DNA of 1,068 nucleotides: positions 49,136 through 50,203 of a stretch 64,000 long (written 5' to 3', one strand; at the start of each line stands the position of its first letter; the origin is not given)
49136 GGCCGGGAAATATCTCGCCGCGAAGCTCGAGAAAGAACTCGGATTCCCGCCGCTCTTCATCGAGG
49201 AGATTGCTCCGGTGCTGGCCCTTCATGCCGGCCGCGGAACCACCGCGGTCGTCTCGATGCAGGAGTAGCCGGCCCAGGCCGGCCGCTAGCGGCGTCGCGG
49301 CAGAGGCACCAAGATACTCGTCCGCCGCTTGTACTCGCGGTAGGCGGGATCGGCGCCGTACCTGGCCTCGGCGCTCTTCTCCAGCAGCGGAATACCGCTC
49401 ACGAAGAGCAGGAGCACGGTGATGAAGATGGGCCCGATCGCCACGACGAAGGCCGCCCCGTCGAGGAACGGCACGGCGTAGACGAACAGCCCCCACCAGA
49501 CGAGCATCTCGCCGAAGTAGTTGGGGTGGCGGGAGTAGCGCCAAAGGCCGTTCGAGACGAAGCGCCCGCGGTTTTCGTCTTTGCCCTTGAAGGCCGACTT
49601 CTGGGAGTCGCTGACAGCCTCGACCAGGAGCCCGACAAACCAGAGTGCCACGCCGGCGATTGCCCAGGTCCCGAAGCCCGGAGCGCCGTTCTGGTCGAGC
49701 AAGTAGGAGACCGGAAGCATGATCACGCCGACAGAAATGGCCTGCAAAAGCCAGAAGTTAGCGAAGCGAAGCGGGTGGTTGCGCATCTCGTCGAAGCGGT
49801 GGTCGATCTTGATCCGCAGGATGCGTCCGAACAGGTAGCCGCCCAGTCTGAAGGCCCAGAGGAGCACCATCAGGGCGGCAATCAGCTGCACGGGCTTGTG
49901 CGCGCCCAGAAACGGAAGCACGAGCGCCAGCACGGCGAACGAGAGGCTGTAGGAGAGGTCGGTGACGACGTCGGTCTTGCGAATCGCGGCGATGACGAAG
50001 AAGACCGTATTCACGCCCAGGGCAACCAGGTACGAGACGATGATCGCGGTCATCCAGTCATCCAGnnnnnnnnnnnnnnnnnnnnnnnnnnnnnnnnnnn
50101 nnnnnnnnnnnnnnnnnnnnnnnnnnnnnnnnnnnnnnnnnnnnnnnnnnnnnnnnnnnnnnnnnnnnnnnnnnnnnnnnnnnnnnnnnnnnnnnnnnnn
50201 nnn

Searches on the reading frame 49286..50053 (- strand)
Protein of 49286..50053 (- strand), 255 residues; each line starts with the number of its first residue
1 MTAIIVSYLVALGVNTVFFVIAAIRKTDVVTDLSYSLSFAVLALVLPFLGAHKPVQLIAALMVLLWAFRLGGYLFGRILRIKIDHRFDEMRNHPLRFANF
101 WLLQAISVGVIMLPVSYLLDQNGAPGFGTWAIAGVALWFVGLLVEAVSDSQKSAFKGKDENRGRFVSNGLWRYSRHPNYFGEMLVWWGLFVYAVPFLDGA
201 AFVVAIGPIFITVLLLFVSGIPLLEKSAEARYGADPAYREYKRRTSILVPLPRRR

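Call 8: search_protein_families(library=pfam, proteins=[window:49286-50053:-], max_evalue=0.001)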
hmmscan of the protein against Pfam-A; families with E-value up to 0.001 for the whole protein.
window:49286-50053:- (255 aa): 4 families
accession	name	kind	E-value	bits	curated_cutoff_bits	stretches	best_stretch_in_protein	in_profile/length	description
PF06966.17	DUF1295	-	1.7e-67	227.8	20.4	1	18-245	1-235/235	Protein of unknown function (DUF1295)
PF02544.21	Steroid_dh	-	5.2e-07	30.2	22.6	1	132-216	43-120/150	3-oxo-5-alpha-steroid 4-dehydrogenase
PF04140.19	ICMT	-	0.00013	22.8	24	1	162-207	32-73/95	Isoprenylcysteine carboxyl methyltransferase (ICMT) family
PF04191.18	PEMT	-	0.00032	21.5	25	1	160-196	37-73/105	Phospholipid methyltransferase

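Call 23: search_solved_structures(query=window:49286-50053:-, max_evalue=1, show_alignments=2)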
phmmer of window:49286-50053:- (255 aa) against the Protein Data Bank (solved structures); distinct sequences matched with E-value up to 1: 0.

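Call 60: search_protein_families(library=ncbifam, proteins=[window:49286-50053:-], max_evalue=0.001)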
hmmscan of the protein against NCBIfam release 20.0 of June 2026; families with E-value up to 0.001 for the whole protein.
window:49286-50053:- (255 aa): 2 families
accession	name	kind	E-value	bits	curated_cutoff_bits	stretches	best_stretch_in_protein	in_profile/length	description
NF045656.1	MeththiolMtaseMddA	equivalog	1.6e-06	27.6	270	1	152-250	152-238/238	methanethiol S-methyltransferase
NF040696.1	isopcys_mtase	equivalog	9e-05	22.4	160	1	101-250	41-188/190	protein-S-isoprenylcysteine O-methyltransferase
